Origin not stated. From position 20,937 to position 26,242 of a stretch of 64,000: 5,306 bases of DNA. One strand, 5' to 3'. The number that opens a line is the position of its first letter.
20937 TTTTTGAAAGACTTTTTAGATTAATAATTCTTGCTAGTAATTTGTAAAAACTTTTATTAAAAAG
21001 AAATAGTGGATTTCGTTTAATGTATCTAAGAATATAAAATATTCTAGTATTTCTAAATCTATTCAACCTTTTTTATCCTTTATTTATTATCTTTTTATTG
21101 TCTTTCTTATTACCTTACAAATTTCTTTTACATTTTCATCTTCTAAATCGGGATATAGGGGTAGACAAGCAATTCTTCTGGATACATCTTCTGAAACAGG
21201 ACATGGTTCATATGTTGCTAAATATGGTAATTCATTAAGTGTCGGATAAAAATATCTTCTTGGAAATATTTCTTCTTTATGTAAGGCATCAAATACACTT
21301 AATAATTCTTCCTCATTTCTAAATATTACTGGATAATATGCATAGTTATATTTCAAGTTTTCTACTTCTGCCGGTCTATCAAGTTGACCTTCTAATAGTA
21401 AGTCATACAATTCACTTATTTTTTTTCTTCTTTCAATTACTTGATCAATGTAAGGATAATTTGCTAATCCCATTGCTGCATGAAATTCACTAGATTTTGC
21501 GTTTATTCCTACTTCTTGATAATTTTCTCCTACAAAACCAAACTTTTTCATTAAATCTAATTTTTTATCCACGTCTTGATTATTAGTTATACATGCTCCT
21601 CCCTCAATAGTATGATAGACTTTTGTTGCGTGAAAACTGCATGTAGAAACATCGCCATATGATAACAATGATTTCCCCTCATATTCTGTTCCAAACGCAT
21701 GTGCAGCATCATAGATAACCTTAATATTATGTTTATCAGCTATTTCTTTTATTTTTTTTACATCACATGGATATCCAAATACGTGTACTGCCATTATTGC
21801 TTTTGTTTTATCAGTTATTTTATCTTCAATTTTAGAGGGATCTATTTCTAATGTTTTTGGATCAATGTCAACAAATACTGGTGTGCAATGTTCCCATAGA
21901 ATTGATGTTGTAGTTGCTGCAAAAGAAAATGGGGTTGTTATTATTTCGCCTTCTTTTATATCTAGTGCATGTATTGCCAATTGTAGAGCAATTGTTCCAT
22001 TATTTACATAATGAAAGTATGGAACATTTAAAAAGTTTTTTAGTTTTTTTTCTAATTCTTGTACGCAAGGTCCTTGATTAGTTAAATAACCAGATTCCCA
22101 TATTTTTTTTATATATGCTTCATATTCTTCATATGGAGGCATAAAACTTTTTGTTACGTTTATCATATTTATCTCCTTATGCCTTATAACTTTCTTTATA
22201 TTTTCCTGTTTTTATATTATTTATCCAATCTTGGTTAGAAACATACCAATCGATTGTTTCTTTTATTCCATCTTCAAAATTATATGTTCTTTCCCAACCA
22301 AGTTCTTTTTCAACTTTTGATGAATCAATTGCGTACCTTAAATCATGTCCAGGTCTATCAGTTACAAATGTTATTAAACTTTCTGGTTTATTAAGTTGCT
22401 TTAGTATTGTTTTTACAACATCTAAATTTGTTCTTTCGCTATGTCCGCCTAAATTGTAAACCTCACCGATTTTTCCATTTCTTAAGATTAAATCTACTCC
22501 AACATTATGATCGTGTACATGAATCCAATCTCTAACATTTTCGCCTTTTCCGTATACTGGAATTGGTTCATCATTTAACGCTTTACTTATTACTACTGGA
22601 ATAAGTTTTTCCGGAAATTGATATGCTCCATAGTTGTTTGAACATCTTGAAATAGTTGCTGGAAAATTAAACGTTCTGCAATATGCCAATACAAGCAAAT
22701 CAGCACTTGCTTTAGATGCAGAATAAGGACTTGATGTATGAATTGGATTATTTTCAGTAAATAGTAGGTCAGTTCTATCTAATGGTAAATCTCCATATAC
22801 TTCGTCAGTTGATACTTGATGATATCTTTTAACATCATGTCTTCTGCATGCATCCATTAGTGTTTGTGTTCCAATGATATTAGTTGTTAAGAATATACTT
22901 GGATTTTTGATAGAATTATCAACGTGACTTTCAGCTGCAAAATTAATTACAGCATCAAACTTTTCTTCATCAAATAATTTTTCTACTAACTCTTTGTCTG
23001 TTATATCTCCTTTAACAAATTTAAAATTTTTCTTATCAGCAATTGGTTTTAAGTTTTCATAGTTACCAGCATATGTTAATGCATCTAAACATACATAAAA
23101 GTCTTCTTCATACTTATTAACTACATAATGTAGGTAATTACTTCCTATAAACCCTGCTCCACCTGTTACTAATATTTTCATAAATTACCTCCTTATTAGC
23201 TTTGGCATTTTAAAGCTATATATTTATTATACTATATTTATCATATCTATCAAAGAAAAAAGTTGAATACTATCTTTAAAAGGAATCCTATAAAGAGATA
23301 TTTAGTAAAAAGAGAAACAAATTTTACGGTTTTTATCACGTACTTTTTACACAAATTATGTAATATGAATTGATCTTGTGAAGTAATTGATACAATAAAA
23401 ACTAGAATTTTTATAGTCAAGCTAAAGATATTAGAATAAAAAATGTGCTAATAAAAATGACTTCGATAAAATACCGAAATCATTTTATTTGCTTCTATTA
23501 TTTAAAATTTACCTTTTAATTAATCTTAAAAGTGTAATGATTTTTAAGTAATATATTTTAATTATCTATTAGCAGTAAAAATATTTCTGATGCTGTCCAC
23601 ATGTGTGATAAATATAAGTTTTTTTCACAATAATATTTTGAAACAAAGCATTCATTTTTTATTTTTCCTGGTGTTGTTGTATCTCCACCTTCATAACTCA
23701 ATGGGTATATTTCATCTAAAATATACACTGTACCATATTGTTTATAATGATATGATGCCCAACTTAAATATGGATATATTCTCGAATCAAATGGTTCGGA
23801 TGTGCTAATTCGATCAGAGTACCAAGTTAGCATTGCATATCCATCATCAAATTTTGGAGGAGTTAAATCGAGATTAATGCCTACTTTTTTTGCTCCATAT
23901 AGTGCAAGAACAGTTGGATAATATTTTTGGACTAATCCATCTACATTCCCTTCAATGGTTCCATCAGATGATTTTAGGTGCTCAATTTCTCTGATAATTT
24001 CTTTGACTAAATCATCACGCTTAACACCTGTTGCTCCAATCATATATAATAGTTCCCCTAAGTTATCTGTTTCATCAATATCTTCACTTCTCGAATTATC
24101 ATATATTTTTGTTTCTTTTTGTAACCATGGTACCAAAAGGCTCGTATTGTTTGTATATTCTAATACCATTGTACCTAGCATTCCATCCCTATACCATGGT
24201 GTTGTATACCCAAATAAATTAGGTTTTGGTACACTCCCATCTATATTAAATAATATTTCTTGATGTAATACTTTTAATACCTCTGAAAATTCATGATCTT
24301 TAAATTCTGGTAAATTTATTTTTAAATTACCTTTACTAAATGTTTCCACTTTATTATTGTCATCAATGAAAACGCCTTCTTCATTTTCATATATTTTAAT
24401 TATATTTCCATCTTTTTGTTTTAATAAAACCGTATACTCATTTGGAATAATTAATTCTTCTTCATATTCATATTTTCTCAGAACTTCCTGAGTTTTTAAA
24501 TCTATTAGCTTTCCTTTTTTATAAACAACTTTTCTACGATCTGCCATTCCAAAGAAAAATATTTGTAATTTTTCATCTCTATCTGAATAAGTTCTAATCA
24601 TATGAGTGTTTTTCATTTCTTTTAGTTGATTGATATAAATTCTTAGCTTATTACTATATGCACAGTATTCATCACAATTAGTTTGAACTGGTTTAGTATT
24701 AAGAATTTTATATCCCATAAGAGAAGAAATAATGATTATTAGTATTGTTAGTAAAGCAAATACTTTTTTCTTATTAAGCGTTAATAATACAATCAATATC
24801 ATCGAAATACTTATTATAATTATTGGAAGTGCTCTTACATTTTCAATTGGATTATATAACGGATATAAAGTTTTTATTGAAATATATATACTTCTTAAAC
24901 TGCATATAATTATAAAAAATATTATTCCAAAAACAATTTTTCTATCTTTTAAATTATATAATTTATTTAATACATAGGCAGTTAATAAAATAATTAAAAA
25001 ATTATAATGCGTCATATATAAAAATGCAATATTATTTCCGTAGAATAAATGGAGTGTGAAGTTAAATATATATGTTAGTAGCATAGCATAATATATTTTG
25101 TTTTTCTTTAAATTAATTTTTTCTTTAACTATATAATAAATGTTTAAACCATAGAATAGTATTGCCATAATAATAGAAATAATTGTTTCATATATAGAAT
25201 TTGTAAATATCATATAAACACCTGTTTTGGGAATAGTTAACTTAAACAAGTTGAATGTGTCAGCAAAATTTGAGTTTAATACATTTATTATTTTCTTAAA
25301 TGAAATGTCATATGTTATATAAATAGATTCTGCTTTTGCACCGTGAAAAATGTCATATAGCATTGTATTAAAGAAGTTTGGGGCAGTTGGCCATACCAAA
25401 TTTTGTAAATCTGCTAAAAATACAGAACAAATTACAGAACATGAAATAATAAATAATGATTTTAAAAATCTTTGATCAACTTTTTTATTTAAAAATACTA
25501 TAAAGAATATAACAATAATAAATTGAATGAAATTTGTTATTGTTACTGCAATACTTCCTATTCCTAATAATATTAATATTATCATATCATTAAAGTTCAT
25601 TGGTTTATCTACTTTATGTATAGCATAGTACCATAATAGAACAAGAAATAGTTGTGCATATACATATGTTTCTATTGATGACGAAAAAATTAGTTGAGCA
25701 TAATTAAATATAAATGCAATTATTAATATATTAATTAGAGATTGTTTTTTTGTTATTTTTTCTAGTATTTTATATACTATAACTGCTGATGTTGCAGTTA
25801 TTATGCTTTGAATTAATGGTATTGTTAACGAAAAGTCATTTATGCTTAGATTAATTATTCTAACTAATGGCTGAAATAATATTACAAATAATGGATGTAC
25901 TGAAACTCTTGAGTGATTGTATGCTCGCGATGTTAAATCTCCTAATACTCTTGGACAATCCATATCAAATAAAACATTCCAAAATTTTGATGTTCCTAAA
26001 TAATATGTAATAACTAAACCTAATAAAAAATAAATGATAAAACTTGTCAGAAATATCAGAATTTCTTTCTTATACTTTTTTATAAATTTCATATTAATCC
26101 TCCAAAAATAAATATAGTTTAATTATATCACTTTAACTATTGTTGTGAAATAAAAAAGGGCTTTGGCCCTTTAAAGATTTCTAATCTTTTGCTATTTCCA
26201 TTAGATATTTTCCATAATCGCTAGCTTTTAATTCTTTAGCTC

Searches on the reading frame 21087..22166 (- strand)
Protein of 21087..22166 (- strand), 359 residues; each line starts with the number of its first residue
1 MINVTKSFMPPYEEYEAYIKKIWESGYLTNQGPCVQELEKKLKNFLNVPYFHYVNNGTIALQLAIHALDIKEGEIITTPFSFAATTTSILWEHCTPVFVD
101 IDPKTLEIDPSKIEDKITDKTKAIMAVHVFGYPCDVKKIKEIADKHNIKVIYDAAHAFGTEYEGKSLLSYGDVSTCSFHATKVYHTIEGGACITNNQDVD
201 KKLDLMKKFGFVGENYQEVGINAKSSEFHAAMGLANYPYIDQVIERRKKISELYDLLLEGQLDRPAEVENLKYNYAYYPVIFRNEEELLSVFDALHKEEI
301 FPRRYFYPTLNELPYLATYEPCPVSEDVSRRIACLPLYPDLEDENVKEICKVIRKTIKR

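Call 7: search_protein_families(library=pfam, proteins=[window:21087-22166:-], max_evalue=0.001)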
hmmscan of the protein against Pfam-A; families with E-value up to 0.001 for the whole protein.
window:21087-22166:- (359 aa): 5 families
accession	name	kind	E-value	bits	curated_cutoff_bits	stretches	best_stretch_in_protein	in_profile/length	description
PF01041.23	DegT_DnrJ_EryC1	-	9.8e-92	308.4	19.8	1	14-353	6-359/360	DegT/DnrJ/EryC1/StrS aminotransferase family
PF00266.25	Aminotran_5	-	3.2e-07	30.1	21.5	1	34-159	44-181/371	Aminotransferase class-V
PF01212.27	Beta_elim_lyase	-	1.7e-06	28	27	1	33-223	32-237/288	Beta-eliminating lyase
PF00155.27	Aminotran_1_2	-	1.9e-06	27.8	19.7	1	36-308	45-336/361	Aminotransferase class I and II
PF01053.26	Cys_Met_Meta_PP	-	3.6e-05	22.9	27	1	27-210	46-230/381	Cys/Met metabolism PLP-dependent enzyme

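Call 83: search_protein_families(library=ncbifam, proteins=[window:21087-22166:-], max_evalue=0.00001)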
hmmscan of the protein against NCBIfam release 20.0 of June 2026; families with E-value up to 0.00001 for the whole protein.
window:21087-22166:- (359 aa): 10 families
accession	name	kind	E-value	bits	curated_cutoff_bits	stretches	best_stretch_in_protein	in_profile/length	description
TIGR04427.1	PLP_DesI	equivalog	8.5e-72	242.4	650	1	17-357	36-383/390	dTDP-4-dehydro-6-deoxyglucose aminotransferase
TIGR03588.1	PseC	equivalog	1.1e-63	215.4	423.5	1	19-356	17-379/380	UDP-4-amino-4,6-dideoxy-N-acetyl-beta-L-altrosamine transaminase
TIGR04181.1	NHT_00031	hypoth_equivalog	4.2e-57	193.6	420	1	15-336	12-357/359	LegC family aminotransferase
NF008687.0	PRK11706.1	equivalog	4.4e-55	187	375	1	16-357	14-374/375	dTDP-4-amino-4,6-dideoxygalactose transaminase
NF008658.2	PRK11658.1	equivalog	1.4e-44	152.3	631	1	17-358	18-378/379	UDP-4-amino-4-deoxy-L-arabinose aminotransferase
NF011936.0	PRK15407.1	equivalog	5.3e-44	150.6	423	1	28-209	61-250/440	lipopolysaccharide biosynthesis protein RfbH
TIGR02379.1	ECA_wecE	subfamily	1.3e-42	145.9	434.85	1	16-356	14-374/376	dTDP-4-amino-4,6-dideoxy-D-glucose transaminase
NF000586.1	PRK00011.1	subfamily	4.7e-10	38.8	335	1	92-252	127-288/404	serine hydroxymethyltransferase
TIGR01977.1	am_tr_V_EF2568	hypoth_equivalog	1.1e-08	34.5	377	1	28-160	39-180/376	cysteine desulfurase family protein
NF004621.0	PRK05957.1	equivalog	1.7e-06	27.1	498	1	59-182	100-227/389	pyridoxal phosphate-dependent aminotransferase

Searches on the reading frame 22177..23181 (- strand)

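Call 7: search_protein_families(library=pfam, proteins=[window:22177-23181:-], max_evalue=0.001)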
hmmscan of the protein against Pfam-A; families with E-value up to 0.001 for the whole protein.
window:22177-23181:- (334 aa): 7 families
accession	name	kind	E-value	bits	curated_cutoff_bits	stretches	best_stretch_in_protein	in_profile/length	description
PF16363.11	GDP_Man_Dehyd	-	3.2e-84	283.7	27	1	4-309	1-332/332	GDP-mannose 4,6 dehydratase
PF01370.27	Epimerase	-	2.3e-66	224.1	20.9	1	3-245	1-240/240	NAD dependent epimerase/dehydratase family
PF02719.21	Polysacc_synt_2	-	1.3e-16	61.1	20.2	1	3-127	1-130/293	Polysaccharide biosynthesis protein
PF01073.25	3Beta_HSD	-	1.2e-15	57.7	22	1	4-227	1-221/280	3-beta hydroxysteroid dehydrogenase/isomerase family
PF04321.23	RmlD_sub_bind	-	3.3e-15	56.4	27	1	1-210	1-176/287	RmlD substrate binding domain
PF07993.18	NAD_binding_4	-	3e-12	46.7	20.1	1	5-182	1-206/258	Male sterility protein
PF13460.12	NAD_binding_10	-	2.1e-07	31.4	27.2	1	40-136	28-109/184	NAD(P)H-binding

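Call 83: search_protein_families(library=ncbifam, proteins=[window:22177-23181:-], max_evalue=0.00001)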
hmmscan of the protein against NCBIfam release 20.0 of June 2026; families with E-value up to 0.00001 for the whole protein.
window:22177-23181:- (334 aa): 24 families
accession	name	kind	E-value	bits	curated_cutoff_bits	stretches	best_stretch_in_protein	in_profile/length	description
TIGR01181.1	dTDP_gluc_dehyt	equivalog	1.2e-142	474.7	365.1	1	2-323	1-321/321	dTDP-glucose 4,6-dehydratase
NF007490.0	PRK10084.1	subfamily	2.8e-115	385.2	649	1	1-330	1-351/361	dTDP-glucose 4,6-dehydratase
NF007582.0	PRK10217.1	equivalog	1.8e-111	372.7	698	1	2-329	3-347/355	dTDP-glucose 4,6-dehydratase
TIGR01179.1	galE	equivalog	3.9e-43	147.6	262.3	1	2-317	1-329/332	UDP-glucose 4-epimerase GalE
TIGR04180.1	EDH_00030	hypoth_equivalog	4.8e-40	137.5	475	1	3-300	1-296/297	NAD-dependent 4,6-dehydratase LegB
TIGR02622.1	CDP_4_6_dhtase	equivalog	2.4e-32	112.4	278.45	1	2-317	6-334/352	CDP-glucose 4,6-dehydratase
NF007956.0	PRK10675.1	subfamily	2.6e-30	105.7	394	1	1-315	1-331/338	UDP-glucose 4-epimerase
TIGR02197.1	heptose_epim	equivalog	9.3e-22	77.6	274.6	1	3-315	1-315/316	ADP-glyceromanno-heptose 6-epimerase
TIGR01472.1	gmd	equivalog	2.5e-20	73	415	1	48-238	51-244/342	GDP-mannose 4,6-dehydratase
NF011728.1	PRK15181.1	equivalog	4.3e-19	68.7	760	1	3-316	18-340/348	Vi polysaccharide biosynthesis UDP-N-acetylglucosaminuronic acid C-4 epimerase TviC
NF047922.1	GDPFucSynFcl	equivalog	2.9e-17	63.1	500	1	59-318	38-306/308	GDP-L-fucose synthase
TIGR03466.1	HpnA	hypoth_equivalog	9.8e-16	57.5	367.65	1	1-248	1-232/327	hopanoid-associated sugar epimerase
TIGR03589.1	PseB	equivalog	2.7e-14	52.8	407.75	1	2-128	6-128/324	UDP-N-acetylglucosamine 4,6-dehydratase (inverting)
NF043036.1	ErythonDh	equivalog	4.9e-14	52.3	325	1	1-169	1-165/321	D-erythronate dehydrogenase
TIGR01214.1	rmlD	equivalog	1.1e-13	50.9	224.05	1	2-209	1-175/285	dTDP-4-dehydrorhamnose reductase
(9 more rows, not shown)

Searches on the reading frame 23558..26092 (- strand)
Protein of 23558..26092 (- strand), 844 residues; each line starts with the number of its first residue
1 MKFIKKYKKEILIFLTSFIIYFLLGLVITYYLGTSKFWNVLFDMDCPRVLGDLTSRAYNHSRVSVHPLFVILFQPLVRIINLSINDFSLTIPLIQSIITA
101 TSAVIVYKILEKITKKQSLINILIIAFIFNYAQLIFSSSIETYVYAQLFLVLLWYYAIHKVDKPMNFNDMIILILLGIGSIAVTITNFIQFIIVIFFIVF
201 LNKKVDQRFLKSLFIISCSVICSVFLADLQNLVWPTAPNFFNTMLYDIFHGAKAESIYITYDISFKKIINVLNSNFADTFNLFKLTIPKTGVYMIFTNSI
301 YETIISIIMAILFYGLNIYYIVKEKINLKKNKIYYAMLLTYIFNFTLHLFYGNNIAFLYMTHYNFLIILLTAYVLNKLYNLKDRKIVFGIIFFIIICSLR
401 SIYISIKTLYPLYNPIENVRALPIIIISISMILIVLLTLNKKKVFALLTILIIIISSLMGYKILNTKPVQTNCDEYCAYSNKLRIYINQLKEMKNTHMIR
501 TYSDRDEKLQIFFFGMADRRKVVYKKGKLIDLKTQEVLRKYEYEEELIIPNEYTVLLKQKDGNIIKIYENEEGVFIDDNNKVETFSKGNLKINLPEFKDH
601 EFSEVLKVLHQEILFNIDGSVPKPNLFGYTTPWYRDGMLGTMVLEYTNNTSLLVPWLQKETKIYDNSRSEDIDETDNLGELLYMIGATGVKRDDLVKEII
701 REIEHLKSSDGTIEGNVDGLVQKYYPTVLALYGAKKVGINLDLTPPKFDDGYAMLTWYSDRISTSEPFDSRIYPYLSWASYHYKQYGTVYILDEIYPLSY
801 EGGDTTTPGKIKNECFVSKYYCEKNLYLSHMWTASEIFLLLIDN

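Call 7: search_protein_families(library=pfam, proteins=[window:23558-26092:-], max_evalue=0.001)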
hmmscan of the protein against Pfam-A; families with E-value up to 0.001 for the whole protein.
window:23558-26092:- (844 aa): 0 families

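Call 83: search_protein_families(library=ncbifam, proteins=[window:23558-26092:-], max_evalue=0.00001)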
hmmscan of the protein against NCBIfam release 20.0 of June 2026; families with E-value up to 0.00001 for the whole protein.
window:23558-26092:- (844 aa): 0 families
